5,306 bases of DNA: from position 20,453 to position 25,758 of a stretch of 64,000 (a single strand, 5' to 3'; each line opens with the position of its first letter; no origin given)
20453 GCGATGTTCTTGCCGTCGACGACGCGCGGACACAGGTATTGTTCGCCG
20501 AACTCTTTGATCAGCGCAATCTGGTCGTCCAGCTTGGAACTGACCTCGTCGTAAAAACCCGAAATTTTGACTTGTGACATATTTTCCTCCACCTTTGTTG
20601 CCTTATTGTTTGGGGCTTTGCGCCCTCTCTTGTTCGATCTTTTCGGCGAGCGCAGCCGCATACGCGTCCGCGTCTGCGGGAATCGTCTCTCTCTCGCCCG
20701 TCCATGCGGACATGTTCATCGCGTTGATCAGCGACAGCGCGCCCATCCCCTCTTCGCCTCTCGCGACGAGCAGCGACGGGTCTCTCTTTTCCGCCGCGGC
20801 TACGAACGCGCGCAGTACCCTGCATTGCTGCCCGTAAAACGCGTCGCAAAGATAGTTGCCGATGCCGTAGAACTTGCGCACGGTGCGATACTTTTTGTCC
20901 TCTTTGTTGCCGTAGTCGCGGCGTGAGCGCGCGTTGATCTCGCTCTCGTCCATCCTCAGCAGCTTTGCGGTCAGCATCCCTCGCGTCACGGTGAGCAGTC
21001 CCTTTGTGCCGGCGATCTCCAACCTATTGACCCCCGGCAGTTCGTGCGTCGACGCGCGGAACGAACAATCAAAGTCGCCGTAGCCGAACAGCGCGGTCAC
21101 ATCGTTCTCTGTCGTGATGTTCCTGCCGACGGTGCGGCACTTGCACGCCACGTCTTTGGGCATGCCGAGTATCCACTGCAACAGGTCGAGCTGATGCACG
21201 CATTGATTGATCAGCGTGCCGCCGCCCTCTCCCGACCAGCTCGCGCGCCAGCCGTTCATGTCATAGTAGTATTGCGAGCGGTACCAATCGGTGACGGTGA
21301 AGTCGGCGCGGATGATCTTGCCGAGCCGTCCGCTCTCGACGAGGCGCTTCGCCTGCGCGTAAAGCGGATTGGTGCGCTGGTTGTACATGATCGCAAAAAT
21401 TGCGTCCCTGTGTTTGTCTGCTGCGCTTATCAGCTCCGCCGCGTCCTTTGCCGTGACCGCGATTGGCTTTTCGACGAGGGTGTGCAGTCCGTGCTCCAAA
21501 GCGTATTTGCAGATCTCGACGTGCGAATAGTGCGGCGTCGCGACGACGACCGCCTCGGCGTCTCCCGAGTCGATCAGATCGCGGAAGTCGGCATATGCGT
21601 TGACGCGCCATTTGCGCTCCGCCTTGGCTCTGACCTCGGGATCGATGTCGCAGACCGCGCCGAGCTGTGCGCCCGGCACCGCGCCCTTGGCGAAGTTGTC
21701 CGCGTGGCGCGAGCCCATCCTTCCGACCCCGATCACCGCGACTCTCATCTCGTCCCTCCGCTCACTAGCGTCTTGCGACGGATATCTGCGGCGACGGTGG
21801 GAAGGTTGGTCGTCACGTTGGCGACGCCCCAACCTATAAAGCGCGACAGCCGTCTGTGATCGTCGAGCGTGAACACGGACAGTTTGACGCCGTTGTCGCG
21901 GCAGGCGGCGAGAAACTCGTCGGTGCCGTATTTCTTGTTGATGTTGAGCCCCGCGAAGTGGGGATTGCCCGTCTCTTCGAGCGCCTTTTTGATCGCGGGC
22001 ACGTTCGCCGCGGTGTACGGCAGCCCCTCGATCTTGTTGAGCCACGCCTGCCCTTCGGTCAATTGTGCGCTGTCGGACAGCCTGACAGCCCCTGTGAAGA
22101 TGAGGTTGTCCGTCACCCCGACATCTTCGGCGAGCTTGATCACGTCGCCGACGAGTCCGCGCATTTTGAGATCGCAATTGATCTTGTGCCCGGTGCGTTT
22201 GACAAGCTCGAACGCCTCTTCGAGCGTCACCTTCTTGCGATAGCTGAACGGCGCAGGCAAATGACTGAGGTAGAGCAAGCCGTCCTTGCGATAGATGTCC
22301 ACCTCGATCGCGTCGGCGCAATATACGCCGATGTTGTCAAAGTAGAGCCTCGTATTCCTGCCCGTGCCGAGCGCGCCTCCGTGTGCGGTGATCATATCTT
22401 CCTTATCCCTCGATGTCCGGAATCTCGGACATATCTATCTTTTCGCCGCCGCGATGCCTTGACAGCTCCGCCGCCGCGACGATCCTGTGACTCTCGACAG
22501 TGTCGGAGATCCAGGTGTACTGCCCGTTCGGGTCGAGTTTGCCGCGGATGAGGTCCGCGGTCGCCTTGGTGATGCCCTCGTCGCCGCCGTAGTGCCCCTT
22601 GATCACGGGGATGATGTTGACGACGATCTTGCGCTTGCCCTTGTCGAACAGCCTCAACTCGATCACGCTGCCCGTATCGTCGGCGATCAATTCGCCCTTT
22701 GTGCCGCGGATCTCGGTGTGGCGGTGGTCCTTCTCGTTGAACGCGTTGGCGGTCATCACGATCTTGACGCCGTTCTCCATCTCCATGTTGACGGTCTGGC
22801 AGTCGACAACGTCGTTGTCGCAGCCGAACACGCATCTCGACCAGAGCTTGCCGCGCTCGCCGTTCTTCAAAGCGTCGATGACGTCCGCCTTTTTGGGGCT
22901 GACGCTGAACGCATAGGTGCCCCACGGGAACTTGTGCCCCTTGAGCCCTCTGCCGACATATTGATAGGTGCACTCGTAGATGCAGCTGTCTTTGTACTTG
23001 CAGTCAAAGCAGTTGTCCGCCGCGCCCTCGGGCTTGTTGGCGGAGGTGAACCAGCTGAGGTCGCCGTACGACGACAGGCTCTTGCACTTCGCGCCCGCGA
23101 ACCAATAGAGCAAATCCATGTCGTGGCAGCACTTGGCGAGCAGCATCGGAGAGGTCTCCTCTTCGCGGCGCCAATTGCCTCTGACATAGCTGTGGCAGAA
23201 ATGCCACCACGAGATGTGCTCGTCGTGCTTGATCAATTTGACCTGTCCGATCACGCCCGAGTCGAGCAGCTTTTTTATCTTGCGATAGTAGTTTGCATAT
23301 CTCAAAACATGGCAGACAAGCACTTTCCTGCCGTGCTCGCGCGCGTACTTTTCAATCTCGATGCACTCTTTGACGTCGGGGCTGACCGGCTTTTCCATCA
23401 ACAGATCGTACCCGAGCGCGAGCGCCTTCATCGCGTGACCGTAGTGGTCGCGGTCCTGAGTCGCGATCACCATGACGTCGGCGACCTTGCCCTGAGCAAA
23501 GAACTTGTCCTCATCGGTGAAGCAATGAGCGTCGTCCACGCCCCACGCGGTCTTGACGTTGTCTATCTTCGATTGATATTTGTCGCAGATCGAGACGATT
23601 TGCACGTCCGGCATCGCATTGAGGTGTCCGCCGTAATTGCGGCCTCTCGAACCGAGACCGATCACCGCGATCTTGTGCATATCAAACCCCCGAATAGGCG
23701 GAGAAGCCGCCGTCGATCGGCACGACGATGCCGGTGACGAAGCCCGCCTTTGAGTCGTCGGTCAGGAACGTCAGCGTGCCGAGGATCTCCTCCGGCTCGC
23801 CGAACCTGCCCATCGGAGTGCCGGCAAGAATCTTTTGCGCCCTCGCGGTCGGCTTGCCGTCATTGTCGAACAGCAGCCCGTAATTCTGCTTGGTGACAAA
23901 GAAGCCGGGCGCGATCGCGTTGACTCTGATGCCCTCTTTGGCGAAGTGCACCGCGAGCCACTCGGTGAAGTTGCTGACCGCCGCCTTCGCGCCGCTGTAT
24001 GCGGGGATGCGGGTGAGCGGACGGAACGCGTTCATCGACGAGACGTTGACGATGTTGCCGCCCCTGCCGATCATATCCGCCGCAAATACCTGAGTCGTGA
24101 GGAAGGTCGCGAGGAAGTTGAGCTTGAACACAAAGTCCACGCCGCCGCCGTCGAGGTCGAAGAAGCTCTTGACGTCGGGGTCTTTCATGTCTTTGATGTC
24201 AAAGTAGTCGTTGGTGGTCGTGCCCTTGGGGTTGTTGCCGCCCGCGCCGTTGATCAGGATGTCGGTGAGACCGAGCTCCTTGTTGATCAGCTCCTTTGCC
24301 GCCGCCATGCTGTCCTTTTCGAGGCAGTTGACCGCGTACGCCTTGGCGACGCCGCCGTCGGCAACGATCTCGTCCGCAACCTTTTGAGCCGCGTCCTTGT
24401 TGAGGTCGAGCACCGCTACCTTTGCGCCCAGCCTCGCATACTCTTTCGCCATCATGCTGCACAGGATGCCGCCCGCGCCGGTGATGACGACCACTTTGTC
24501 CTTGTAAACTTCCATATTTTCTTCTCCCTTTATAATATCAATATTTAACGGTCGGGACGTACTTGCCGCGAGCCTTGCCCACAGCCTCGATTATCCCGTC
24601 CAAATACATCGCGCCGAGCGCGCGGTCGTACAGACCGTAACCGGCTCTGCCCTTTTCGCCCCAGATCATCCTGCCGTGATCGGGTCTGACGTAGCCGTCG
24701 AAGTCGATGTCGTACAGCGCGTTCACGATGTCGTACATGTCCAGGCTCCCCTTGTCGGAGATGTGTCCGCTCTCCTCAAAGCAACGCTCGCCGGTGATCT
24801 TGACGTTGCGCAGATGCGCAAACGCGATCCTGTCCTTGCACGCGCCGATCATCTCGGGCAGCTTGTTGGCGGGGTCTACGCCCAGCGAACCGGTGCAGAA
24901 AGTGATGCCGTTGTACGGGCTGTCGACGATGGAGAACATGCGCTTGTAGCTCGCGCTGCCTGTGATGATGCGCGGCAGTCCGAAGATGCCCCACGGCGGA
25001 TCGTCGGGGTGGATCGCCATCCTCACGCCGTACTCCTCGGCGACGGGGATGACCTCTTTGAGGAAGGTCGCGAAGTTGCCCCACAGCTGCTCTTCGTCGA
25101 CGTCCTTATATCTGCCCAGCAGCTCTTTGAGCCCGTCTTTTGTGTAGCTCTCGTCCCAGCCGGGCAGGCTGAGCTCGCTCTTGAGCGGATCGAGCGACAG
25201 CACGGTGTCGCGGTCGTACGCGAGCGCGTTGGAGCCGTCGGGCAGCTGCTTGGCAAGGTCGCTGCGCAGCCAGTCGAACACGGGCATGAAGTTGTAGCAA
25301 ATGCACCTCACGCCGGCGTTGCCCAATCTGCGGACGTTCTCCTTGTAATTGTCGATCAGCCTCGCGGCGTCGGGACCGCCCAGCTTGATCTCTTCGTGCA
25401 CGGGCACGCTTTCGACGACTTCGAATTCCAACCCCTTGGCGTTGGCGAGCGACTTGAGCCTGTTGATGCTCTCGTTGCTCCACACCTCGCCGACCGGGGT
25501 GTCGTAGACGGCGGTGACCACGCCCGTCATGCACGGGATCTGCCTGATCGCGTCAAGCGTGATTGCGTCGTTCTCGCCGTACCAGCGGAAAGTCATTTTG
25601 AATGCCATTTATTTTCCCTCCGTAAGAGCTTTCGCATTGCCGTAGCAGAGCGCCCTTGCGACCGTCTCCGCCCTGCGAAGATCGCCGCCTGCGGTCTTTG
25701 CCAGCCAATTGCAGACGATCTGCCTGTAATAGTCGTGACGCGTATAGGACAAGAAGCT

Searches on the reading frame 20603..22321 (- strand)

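Call 76: search_protein_families(library=pfam, proteins=[window:20603-22321:-], max_evalue=0.00001)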
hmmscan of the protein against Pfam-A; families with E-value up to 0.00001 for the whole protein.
window:20603-22321:- (572 aa): 3 families
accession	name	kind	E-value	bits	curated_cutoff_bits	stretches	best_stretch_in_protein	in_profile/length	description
PF01408.29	GFO_IDH_MocA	-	4.5e-25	89.1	24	1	192-307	1-115/120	Oxidoreductase family, NAD-binding Rossmann fold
PF22725.1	GFO_IDH_MocA_C3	-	3.2e-24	85.7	27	1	321-443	1-123/124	GFO/IDH/MocA C-terminal domain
PF02894.22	GFO_IDH_MocA_C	-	6.3e-14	52.7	22.9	1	325-542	1-213/218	Oxidoreductase family, C-terminal alpha/beta domain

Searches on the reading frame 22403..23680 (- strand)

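Call 76: search_protein_families(library=pfam, proteins=[window:22403-23680:-], max_evalue=0.00001)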
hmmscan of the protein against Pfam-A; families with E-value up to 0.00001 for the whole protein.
window:22403-23680:- (425 aa): 3 families
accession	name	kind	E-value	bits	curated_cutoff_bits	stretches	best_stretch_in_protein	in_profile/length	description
PF01408.29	GFO_IDH_MocA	-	5.5e-19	69.5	24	1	3-123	2-119/120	Oxidoreductase family, NAD-binding Rossmann fold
PF22725.1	GFO_IDH_MocA_C3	-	4.6e-14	52.9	27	1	132-207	1-73/124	GFO/IDH/MocA C-terminal domain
PF02894.22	GFO_IDH_MocA_C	-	1.4e-12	48.3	22.9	1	136-407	1-209/218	Oxidoreductase family, C-terminal alpha/beta domain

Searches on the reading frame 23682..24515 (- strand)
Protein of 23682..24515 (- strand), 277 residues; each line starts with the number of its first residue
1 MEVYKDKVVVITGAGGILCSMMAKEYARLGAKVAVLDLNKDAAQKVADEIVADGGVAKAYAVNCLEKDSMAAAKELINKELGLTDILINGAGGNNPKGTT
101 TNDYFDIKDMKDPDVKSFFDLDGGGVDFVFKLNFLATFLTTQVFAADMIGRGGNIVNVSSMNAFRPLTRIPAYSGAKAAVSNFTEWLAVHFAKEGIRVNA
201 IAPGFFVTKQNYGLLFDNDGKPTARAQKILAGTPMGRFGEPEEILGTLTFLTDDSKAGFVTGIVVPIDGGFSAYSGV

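Call 76: search_protein_families(library=pfam, proteins=[window:23682-24515:-], max_evalue=0.00001)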
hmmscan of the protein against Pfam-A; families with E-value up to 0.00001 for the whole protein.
window:23682-24515:- (277 aa): 2 families
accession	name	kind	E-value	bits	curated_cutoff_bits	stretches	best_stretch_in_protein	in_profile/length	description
PF00106.31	adh_short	-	3.4e-39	134.8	26.6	1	7-209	1-185/195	short chain dehydrogenase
PF13561.12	adh_short_C2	-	1.3e-38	133.4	27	1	22-272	12-236/236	Enoyl-(Acyl carrier protein) reductase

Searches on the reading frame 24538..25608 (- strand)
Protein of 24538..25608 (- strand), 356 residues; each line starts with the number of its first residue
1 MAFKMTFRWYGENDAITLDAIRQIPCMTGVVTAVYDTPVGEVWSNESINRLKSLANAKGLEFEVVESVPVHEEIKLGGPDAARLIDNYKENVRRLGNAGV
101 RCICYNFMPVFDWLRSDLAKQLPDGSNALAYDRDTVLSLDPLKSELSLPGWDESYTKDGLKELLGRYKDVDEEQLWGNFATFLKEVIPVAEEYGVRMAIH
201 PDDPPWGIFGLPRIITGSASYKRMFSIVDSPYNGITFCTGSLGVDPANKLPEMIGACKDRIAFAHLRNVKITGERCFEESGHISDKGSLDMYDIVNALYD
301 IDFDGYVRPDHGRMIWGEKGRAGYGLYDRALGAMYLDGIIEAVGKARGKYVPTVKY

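Call 76: search_protein_families(library=pfam, proteins=[window:24538-25608:-], max_evalue=0.00001)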
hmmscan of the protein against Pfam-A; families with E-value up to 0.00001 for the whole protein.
window:24538-25608:- (356 aa): 2 families
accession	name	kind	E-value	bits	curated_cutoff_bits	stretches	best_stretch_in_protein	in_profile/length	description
PF03786.19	UxuA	-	9e-143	475.7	23.7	1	4-344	2-351/352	D-mannonate dehydratase (UxuA)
PF01261.30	AP_endonuc_2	-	8.9e-11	42.4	31.1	1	41-307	23-225/249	Xylose isomerase-like TIM barrel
